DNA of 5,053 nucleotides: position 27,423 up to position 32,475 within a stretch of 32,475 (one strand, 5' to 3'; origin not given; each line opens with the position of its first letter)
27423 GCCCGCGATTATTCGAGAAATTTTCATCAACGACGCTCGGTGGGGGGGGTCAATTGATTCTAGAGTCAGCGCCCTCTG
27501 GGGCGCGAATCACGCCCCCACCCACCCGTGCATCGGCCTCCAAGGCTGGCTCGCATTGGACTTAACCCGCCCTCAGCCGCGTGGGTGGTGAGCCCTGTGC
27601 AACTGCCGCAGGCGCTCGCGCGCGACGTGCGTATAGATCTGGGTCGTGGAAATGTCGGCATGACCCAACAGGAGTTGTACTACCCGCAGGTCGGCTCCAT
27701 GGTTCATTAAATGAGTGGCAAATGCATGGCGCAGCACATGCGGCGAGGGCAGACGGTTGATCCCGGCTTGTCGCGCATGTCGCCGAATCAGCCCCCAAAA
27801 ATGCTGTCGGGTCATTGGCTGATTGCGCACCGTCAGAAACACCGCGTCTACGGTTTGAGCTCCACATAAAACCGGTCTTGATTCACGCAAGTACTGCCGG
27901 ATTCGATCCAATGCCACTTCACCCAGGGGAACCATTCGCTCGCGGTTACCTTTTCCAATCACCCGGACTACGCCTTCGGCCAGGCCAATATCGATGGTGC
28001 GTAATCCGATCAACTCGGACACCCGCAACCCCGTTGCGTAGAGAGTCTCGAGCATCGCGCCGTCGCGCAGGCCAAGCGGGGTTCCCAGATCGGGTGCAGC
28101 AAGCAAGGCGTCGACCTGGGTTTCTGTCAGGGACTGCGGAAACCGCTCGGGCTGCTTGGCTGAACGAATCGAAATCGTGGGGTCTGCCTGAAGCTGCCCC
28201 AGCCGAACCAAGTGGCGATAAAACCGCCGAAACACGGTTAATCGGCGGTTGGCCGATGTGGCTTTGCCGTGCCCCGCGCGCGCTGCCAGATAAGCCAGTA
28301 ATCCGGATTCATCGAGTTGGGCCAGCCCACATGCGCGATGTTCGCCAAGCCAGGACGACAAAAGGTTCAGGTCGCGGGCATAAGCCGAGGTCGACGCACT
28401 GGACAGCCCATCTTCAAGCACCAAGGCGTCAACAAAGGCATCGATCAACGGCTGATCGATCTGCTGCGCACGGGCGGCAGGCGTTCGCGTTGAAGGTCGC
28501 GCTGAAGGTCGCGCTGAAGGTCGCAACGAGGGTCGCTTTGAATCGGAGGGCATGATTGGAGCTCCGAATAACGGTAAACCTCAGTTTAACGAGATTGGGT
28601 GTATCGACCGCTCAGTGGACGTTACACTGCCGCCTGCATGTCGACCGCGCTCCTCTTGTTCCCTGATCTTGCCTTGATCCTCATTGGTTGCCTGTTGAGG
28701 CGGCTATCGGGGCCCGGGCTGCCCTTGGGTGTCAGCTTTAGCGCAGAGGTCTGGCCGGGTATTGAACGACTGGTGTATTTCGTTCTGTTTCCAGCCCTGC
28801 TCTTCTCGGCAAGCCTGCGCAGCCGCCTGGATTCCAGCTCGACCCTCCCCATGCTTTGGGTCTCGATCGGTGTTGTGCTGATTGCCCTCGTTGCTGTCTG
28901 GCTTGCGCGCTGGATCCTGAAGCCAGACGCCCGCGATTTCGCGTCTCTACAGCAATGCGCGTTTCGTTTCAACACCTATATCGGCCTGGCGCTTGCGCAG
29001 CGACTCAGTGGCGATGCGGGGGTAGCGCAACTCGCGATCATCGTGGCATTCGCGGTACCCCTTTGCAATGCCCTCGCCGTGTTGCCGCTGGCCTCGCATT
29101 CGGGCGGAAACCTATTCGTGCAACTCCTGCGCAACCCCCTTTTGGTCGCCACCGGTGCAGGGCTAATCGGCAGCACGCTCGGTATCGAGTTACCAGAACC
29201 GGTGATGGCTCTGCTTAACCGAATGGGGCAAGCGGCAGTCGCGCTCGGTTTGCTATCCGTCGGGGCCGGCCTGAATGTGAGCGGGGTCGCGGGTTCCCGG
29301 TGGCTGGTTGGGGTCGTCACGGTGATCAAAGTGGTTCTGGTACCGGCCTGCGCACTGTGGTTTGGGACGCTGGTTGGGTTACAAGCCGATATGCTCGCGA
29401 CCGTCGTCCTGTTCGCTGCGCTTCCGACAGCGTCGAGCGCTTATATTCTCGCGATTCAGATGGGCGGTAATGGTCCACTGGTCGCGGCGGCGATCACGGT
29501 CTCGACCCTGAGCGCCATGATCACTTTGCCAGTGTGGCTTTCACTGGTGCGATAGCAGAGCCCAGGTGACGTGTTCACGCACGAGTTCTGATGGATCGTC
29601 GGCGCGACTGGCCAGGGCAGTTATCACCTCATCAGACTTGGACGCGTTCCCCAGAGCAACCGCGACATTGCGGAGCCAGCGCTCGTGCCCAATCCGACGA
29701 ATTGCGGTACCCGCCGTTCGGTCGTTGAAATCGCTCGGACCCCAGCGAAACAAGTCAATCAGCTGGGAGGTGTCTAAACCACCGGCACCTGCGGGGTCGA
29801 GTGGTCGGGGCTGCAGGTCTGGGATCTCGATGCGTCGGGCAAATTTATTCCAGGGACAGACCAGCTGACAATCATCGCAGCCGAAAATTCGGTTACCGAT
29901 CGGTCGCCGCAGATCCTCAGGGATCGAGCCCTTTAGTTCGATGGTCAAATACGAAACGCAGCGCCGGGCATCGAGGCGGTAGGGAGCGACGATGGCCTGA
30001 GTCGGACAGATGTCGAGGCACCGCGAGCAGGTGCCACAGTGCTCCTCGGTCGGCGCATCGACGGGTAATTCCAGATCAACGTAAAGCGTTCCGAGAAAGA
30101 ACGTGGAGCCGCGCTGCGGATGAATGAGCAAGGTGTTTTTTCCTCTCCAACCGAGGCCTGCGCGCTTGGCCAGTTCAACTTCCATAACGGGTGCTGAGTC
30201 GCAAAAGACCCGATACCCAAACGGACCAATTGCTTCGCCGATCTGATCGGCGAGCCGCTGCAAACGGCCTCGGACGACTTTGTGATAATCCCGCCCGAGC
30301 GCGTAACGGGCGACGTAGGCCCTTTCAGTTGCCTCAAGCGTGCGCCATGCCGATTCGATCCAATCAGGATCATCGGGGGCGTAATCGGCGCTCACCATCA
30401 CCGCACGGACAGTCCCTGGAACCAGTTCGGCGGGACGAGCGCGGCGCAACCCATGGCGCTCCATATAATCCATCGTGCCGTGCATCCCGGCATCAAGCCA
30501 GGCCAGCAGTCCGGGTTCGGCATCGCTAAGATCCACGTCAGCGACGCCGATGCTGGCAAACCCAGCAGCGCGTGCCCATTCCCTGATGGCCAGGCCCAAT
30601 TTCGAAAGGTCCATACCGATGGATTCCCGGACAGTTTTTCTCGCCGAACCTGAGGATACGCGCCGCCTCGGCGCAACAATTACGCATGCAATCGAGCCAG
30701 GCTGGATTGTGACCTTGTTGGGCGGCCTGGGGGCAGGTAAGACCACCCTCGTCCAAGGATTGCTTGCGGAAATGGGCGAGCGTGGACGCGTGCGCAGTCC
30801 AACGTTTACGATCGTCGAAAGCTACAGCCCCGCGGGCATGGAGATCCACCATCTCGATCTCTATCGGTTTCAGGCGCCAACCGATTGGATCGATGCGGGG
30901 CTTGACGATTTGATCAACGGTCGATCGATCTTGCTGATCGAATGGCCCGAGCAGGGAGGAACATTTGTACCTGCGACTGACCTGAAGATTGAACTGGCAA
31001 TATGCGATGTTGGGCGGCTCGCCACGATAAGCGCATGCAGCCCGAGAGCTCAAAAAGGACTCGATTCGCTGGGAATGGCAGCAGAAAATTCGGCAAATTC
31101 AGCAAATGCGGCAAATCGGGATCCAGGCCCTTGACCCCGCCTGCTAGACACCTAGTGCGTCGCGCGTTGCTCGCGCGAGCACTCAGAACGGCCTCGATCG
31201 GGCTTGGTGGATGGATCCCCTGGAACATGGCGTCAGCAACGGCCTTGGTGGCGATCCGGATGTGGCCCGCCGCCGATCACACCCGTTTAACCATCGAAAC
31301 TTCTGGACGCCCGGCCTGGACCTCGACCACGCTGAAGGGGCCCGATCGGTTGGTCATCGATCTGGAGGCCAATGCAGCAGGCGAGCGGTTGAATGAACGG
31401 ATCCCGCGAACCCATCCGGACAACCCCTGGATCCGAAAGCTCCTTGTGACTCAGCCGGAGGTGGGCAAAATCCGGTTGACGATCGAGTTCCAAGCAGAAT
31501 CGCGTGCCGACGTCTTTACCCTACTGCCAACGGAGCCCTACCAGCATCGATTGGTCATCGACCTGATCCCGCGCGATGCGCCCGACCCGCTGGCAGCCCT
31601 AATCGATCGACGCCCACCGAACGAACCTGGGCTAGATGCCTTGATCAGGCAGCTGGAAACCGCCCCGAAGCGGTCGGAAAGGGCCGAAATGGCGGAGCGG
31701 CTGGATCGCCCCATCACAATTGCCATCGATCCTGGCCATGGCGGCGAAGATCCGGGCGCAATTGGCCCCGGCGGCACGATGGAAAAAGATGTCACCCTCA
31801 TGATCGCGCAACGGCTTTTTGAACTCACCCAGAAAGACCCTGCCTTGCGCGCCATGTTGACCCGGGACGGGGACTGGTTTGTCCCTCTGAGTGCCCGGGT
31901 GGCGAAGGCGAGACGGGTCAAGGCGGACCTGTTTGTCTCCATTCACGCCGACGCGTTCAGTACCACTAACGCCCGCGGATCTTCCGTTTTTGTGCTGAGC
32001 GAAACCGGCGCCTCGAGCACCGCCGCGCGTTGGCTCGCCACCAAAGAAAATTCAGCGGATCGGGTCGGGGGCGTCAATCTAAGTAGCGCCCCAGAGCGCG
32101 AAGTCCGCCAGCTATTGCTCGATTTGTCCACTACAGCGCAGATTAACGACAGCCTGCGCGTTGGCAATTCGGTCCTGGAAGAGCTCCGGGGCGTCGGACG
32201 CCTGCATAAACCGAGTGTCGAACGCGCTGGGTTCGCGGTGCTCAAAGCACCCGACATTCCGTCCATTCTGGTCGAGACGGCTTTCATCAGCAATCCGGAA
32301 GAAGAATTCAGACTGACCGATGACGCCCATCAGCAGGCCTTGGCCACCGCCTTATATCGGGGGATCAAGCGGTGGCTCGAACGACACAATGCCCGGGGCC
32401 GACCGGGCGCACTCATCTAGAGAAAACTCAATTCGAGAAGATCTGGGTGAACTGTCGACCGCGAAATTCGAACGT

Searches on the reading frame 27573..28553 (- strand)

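Call 24: search_protein_families(library=pfam, proteins=[window:27573-28553:-], max_evalue=0.001)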
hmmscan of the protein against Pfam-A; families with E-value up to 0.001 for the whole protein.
window:27573-28553:- (326 aa): 3 families
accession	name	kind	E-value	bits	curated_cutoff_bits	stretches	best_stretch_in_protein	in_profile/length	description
PF00589.27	Phage_integrase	-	7e-50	169.6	27.1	1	141-313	2-171/172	Phage integrase family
PF02899.23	Phage_int_SAM_1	-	2.8e-16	60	22.3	1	37-117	1-81/83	Phage integrase, N-terminal SAM-like domain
PF11917.13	DUF3435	-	0.00021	20.8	25.8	1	227-305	153-233/418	Protein of unknown function (DUF3435)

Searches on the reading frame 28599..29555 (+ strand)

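Call 24: search_protein_families(library=pfam, proteins=[window:28599-29555:+], max_evalue=0.001)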
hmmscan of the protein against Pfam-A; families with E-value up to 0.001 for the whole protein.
window:28599-29555:+ (318 aa): 2 families
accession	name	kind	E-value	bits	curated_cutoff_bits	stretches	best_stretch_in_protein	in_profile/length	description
PF03547.23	Mem_trans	-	4.5e-15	55.6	25.7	1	173-314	197-343/343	Membrane transport protein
PF01758.21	SBF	-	0.00046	20.3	24.3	0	229-316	22-113/191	Sodium Bile acid symporter family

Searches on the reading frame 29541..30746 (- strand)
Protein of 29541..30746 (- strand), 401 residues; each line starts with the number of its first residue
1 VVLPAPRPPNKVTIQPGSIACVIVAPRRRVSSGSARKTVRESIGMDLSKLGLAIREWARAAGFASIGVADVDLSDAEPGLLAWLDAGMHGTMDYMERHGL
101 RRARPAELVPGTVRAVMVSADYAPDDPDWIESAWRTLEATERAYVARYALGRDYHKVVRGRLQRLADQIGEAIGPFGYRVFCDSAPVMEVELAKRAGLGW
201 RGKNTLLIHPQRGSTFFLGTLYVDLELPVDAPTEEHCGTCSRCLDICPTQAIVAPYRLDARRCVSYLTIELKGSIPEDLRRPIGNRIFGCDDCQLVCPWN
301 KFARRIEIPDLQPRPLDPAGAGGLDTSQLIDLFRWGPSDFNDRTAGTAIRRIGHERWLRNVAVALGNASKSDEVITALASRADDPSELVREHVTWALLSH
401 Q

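Call 24: search_protein_families(library=pfam, proteins=[window:29541-30746:-], max_evalue=0.001)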
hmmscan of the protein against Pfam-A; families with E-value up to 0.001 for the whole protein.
window:29541-30746:- (401 aa): 5 families
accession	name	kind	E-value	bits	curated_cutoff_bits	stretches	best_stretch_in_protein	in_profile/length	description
PF13484.11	Fer4_16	-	1.7e-23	83.6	30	1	236-300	1-66/66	4Fe-4S double cluster binding domain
PF08331.15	QueG_DUF1730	-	5.1e-20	71.6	25.1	1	102-184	1-77/77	Epoxyqueuosine reductase QueG, DUF1730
PF13187.11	Fer4_9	-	5.2e-05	23.6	27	0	231-252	34-52/52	4Fe-4S dicluster domain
PF12838.12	Fer4_7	-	0.00011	23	27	1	236-300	1-51/52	4Fe-4S dicluster domain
PF25160.1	LdpA_Fe-S-bd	-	0.00018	21.7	27.6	0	234-253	25-44/49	LdpA Fe-S cluster-binding domain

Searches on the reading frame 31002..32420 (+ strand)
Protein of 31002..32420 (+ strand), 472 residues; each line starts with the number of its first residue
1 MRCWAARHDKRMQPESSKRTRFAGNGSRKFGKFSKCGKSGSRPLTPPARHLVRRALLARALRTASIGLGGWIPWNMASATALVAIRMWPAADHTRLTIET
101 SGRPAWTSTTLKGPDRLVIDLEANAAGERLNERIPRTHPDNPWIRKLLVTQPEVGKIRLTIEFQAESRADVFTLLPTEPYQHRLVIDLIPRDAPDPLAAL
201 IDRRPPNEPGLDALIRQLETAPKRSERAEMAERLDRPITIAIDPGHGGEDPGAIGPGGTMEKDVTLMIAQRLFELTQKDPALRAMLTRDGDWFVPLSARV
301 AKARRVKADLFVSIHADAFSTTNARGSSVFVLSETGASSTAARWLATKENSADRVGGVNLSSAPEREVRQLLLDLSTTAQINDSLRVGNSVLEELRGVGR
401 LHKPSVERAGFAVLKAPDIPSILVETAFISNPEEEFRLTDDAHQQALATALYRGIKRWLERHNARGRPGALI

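Call 24: search_protein_families(library=pfam, proteins=[window:31002-32420:+], max_evalue=0.001)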
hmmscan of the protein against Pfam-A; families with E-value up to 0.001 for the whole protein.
window:31002-32420:+ (472 aa): 2 families
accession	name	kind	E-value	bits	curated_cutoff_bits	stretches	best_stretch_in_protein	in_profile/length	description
PF01520.23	Amidase_3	-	2.9e-46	158.1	27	1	240-456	1-173/174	N-acetylmuramoyl-L-alanine amidase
PF11741.13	AMIN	-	8.3e-14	51.9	20.5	1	84-188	1-101/101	AMIN domain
